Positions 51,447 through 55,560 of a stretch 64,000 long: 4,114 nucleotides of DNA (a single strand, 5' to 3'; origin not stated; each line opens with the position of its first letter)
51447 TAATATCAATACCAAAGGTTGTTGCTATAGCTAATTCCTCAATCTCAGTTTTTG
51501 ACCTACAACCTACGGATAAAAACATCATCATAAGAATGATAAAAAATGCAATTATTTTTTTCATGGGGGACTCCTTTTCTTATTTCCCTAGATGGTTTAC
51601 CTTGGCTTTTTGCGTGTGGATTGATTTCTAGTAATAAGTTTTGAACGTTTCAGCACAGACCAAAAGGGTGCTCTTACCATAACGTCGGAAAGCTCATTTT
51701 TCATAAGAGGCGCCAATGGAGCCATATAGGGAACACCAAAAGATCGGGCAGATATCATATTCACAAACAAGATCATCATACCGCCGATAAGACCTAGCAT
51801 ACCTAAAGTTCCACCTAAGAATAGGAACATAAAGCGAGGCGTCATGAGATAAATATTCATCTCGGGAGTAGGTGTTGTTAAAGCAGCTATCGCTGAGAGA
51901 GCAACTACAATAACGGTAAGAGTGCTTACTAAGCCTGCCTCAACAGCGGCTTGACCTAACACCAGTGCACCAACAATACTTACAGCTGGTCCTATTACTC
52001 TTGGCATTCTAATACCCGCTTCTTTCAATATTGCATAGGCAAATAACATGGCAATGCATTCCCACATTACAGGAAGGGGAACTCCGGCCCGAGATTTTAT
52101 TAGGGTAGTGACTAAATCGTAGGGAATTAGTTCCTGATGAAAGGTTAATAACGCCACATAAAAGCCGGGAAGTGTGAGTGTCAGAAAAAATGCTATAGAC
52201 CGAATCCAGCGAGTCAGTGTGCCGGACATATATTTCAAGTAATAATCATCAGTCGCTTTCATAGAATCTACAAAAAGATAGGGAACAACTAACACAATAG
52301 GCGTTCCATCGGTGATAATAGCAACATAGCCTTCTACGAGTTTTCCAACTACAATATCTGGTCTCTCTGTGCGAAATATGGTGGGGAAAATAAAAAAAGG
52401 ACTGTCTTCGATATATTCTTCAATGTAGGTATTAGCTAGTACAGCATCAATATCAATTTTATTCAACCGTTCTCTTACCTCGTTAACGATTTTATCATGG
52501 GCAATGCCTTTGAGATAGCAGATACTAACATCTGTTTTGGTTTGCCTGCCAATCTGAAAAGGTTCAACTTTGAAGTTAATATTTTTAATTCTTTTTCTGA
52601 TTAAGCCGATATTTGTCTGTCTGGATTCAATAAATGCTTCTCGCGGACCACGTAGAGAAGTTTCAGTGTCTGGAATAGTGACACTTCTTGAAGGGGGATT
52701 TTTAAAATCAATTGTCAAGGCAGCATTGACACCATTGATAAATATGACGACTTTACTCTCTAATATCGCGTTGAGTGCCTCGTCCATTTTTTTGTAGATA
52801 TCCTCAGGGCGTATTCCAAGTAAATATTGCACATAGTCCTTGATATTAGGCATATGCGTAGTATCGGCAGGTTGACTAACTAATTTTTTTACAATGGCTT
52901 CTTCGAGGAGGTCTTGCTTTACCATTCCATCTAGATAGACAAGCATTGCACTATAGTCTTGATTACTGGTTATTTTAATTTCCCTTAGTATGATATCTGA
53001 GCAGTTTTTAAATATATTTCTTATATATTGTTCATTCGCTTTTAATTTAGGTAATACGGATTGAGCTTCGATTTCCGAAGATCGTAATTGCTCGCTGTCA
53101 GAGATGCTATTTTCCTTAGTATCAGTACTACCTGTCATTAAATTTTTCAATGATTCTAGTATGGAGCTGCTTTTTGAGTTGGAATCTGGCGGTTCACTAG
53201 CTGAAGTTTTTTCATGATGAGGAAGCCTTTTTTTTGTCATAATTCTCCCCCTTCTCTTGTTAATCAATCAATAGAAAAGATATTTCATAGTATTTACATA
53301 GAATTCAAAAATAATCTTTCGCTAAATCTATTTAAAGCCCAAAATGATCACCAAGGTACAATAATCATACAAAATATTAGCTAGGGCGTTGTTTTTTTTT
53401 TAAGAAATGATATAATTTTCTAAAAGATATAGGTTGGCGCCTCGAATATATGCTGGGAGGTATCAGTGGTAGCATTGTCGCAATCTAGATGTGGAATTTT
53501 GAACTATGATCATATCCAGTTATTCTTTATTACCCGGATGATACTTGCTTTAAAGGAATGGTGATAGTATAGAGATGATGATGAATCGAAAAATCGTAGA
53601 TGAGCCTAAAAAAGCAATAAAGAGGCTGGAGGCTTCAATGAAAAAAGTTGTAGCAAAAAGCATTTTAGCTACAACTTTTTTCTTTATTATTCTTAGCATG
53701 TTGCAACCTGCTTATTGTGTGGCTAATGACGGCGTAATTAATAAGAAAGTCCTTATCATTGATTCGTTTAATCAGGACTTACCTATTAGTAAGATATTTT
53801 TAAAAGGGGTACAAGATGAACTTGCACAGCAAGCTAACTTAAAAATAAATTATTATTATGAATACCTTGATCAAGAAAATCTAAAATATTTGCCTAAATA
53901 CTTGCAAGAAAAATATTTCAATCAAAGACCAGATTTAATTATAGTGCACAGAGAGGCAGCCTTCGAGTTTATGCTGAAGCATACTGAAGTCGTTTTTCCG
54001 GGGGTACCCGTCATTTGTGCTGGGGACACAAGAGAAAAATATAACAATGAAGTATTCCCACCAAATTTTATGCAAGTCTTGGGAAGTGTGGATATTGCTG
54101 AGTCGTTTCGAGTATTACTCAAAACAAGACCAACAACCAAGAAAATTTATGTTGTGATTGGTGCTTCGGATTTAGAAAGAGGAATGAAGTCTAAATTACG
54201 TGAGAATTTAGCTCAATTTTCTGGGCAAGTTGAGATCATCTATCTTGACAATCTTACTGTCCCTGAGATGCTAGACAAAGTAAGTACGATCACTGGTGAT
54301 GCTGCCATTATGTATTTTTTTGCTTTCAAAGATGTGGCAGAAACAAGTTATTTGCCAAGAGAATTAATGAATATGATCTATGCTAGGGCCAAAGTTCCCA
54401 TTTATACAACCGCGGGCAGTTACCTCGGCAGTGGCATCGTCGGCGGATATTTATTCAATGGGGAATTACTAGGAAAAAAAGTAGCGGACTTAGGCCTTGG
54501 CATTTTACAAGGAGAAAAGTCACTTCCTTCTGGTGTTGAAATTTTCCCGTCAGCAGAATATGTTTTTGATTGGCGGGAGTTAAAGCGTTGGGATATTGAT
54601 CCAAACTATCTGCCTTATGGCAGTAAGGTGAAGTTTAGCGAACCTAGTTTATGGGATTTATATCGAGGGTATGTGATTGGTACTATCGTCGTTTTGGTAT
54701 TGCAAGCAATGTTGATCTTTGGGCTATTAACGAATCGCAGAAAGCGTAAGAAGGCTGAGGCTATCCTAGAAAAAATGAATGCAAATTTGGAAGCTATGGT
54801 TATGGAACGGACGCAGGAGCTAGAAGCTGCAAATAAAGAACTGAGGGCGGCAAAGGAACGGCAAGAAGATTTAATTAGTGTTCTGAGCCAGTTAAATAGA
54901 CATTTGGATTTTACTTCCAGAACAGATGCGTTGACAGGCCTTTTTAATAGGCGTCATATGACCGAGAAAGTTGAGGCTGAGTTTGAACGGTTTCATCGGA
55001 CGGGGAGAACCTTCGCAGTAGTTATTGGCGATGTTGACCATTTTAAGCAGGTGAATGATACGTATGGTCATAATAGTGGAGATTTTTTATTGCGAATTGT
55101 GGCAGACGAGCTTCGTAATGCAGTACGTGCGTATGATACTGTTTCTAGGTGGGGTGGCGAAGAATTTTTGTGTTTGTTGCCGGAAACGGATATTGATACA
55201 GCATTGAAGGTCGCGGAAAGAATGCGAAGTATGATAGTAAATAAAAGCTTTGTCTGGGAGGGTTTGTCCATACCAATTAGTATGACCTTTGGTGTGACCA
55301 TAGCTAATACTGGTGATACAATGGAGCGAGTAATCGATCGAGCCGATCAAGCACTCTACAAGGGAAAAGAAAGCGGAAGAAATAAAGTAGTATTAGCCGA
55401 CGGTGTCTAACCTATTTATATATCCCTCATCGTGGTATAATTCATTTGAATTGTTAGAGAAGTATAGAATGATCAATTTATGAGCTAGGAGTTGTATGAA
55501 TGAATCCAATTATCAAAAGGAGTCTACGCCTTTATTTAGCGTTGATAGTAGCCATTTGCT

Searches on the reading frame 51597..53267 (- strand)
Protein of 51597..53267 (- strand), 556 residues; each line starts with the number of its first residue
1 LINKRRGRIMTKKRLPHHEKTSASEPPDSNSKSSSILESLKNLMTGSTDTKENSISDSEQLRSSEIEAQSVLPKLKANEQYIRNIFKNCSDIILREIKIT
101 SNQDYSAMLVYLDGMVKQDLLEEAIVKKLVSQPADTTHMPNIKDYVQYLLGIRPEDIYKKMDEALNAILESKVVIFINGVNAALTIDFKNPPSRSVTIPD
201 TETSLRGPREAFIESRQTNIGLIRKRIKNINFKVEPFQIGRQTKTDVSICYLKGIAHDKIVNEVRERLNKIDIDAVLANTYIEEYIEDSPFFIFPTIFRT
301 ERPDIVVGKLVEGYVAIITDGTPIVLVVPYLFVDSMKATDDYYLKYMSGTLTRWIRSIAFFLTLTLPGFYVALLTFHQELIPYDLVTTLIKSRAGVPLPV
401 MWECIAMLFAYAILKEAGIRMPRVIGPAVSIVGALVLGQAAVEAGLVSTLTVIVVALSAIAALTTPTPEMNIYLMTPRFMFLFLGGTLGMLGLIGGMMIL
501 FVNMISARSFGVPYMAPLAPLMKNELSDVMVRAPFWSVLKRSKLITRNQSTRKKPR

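Call 67: search_protein_families(library=pfam, proteins=[window:51597-53267:-], max_evalue=1e-8)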
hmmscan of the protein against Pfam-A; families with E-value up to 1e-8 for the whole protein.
window:51597-53267:- (556 aa): 1 family
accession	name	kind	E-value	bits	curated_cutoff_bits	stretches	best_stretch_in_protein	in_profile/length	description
PF03323.18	GerA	-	5.7e-169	563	27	1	80-543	1-465/466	Bacillus/Clostridium GerA spore germination protein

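Call 68: find_homologous_proteins(query=window:51597-53264:-, max_evalue=1e-50)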
Query window:51597-53264:- (555 aa): 2572 proteins with E <= 1e-50 among 8000 candidates; the best 120 are listed.
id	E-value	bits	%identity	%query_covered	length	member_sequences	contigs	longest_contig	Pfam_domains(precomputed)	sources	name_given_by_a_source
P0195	0.0e+0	1200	100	99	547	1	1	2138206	PF03323.19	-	-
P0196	0.0e+0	1102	91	99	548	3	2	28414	PF03323.19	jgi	jgi:spore germination protein KA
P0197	0.0e+0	1049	87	99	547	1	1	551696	PF03323.19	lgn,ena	-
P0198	0.0e+0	1043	86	99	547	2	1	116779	PF03323.19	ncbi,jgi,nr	ncbi:MAG: GerA spore germination protein [Firmicutes bacterium]|nr:GerA spore germination protein [B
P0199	0.0e+0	1030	85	99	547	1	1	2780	PF03323.19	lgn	-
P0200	0.0e+0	1020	84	99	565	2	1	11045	PF03323.19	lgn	-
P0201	4.6e-266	901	73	99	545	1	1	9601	PF03323.19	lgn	-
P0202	3.6e-246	836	68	99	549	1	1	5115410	PF03323.19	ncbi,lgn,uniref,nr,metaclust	ncbi:spore germination protein [Pelosinus sp. UFO1]|uniref:spore germination protein n=1 Tax=Pelosin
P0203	1.2e-245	834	72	95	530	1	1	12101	PF03323.19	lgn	-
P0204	3.5e-223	760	62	99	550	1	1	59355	PF03323.19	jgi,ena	-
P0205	1.3e-212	725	60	95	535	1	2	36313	PF03323.19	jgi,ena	-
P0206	1.4e-205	702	58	98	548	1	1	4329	PF03323.19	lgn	-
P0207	2.1e-202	691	58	98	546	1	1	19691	PF03323.19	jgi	-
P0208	6.1e-199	680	58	95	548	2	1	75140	PF03323.19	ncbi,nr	ncbi:spore germination protein [Lucifera butyrica]|nr:spore germination protein [Lucifera butyrica]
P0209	6.4e-191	653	57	95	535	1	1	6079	PF03323.19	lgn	-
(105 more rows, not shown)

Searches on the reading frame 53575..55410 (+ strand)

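Call 67: search_protein_families(library=pfam, proteins=[window:53575-55410:+], max_evalue=1e-8)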
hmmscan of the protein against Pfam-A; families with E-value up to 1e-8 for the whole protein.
window:53575-55410:+ (611 aa): 1 family
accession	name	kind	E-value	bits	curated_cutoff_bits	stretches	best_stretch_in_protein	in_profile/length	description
PF00990.26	GGDEF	-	5.1e-45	153.6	23.8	1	450-604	3-161/161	Diguanylate cyclase, GGDEF domain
